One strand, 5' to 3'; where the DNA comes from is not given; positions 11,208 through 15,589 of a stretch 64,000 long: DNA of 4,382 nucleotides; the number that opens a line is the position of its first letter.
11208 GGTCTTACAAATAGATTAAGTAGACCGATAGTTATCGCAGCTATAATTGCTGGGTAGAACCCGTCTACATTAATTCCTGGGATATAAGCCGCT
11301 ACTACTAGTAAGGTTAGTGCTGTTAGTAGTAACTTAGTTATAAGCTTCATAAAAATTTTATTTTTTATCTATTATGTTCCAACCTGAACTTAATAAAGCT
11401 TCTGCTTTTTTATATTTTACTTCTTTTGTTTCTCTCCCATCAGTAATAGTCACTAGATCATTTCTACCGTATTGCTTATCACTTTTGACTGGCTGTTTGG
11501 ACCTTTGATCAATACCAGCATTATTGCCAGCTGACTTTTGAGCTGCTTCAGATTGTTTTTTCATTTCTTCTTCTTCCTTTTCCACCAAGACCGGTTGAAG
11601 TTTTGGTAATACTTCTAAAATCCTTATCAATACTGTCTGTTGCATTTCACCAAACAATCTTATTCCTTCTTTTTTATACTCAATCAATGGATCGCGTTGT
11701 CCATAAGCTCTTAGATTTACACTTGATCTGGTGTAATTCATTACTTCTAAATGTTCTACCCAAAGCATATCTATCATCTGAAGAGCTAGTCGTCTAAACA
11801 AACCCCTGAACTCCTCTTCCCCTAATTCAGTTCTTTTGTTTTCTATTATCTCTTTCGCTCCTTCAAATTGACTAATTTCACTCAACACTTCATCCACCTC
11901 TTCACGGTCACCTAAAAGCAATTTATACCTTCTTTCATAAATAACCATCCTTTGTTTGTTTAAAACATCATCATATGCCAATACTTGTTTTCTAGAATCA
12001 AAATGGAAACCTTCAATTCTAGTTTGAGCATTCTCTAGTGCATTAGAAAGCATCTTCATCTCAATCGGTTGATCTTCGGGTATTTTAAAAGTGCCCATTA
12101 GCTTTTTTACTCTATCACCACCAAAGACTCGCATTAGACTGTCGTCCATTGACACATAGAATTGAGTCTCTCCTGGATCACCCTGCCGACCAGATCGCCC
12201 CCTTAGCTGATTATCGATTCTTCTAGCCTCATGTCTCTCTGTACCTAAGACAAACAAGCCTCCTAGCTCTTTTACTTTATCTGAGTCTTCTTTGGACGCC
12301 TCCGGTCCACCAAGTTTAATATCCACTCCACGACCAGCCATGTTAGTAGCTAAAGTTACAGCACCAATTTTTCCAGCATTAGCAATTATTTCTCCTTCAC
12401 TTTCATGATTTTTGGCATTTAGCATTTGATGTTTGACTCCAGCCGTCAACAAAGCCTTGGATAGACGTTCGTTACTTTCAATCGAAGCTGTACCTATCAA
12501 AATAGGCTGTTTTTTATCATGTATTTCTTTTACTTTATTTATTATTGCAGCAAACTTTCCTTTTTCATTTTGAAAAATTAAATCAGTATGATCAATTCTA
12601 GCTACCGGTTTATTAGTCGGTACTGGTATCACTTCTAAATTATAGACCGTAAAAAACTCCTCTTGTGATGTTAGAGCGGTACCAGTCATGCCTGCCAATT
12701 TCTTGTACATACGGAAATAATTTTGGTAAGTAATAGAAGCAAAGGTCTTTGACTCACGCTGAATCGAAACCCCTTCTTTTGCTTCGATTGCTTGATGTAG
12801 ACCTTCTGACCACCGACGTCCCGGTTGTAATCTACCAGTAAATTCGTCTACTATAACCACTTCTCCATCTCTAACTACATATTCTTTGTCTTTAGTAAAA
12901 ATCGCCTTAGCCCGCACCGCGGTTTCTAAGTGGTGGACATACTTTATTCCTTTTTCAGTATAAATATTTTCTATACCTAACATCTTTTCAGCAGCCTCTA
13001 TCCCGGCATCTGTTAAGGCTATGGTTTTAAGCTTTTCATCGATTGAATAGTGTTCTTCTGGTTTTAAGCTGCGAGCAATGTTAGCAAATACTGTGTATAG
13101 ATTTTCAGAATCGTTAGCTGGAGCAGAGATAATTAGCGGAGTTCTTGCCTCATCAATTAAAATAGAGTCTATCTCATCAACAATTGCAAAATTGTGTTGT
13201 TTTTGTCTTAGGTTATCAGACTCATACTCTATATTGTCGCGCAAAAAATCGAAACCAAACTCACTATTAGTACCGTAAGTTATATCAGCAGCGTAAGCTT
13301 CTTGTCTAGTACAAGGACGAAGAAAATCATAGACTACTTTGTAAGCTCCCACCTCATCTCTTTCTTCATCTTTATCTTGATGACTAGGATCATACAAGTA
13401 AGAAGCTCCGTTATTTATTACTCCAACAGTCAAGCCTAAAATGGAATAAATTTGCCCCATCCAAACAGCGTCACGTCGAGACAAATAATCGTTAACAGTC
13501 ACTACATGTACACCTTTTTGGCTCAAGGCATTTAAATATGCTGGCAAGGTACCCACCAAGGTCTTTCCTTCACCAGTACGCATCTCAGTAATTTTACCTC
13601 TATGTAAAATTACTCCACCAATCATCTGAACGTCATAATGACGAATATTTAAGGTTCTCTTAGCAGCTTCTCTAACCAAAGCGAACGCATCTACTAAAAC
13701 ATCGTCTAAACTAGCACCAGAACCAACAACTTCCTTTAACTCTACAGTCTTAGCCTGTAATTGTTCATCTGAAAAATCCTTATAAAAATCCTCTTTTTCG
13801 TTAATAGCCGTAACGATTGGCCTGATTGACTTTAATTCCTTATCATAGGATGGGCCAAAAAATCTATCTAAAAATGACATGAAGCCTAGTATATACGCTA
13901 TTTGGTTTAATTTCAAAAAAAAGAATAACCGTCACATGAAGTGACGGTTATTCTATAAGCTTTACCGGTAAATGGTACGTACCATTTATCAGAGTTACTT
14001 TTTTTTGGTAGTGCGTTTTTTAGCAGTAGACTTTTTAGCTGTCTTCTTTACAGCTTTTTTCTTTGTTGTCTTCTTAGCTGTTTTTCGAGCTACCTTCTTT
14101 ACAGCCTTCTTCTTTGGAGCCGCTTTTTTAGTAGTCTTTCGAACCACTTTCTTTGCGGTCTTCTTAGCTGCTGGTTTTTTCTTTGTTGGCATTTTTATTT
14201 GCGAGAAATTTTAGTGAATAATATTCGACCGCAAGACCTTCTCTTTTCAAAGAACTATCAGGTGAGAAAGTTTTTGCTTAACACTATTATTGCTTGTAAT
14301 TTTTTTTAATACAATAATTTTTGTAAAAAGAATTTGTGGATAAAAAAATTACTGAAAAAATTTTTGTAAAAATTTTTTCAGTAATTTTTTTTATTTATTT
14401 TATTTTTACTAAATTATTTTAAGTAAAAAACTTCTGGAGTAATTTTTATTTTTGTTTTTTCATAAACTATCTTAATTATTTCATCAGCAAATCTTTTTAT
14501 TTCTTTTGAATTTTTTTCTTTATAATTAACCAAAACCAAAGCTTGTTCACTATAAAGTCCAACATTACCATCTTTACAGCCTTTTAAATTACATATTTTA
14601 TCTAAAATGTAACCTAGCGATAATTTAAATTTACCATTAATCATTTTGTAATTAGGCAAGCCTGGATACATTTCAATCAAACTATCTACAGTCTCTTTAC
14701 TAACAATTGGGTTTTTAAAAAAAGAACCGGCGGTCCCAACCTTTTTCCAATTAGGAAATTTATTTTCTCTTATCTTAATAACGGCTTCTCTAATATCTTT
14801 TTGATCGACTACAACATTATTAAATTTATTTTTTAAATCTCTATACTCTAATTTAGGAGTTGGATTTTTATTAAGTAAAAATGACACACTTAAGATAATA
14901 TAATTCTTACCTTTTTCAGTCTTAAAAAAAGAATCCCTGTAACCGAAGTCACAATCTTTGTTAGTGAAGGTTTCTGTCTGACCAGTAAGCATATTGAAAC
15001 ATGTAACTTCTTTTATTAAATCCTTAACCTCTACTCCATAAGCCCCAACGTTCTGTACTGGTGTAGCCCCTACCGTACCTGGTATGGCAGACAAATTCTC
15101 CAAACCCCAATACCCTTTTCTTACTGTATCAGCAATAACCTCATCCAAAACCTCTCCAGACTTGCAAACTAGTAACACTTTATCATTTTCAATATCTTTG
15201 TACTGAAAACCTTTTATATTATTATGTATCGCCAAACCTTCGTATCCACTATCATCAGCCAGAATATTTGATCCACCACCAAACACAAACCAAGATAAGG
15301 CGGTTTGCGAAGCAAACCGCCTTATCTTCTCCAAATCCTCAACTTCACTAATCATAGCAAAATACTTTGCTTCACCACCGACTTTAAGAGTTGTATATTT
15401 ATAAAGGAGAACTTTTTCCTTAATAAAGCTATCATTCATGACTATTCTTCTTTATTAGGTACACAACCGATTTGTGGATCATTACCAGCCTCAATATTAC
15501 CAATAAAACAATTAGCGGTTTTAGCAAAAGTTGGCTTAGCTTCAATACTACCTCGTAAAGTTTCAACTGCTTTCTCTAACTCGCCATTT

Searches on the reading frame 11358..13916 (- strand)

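Call 8: search_protein_families(library=pfam, proteins=[window:11358-13916:-], max_evalue=0.001)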
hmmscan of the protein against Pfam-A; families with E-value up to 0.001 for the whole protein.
window:11358-13916:- (852 aa): 4 families
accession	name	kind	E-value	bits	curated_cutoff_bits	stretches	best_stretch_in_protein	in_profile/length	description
PF07517.20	SecA_DEAD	-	6.6e-120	400.2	24.6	1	17-421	2-289/290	SecA DEAD-like domain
PF21090.3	P-loop_SecA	-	4.8e-75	252.1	27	2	437-539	1-103/205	SecA P-loop domain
PF07516.18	SecA_SW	-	2.6e-42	145.6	26.7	2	685-772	113-198/200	SecA Wing and Scaffold domain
PF01043.26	SecA_PP_bind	-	4.9e-42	143.4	23.5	1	270-378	2-110/110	SecA preprotein cross-linking domain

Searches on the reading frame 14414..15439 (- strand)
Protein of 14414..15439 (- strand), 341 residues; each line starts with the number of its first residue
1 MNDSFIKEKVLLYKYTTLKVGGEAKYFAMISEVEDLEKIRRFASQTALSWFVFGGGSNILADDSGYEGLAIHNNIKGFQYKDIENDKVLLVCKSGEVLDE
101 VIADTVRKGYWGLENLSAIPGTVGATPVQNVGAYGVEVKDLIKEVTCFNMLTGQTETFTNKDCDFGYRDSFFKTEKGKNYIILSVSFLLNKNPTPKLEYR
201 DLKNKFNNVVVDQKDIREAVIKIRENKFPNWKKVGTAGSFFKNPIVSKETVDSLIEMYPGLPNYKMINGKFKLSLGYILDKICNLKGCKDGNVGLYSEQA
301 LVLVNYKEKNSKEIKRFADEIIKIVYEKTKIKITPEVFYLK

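Call 8: search_protein_families(library=pfam, proteins=[window:14414-15439:-], max_evalue=0.001)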
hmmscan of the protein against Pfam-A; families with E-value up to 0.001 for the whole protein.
window:14414-15439:- (341 aa): 2 families
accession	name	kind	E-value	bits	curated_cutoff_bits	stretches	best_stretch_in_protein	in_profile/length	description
PF01565.28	FAD_binding_4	-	3.6e-17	62.8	26.4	1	26-155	3-135/139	FAD binding domain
PF02873.21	MurB_C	-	1.1e-15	58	27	1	216-338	2-97/99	UDP-N-acetylenolpyruvoylglucosamine reductase, C-terminal domain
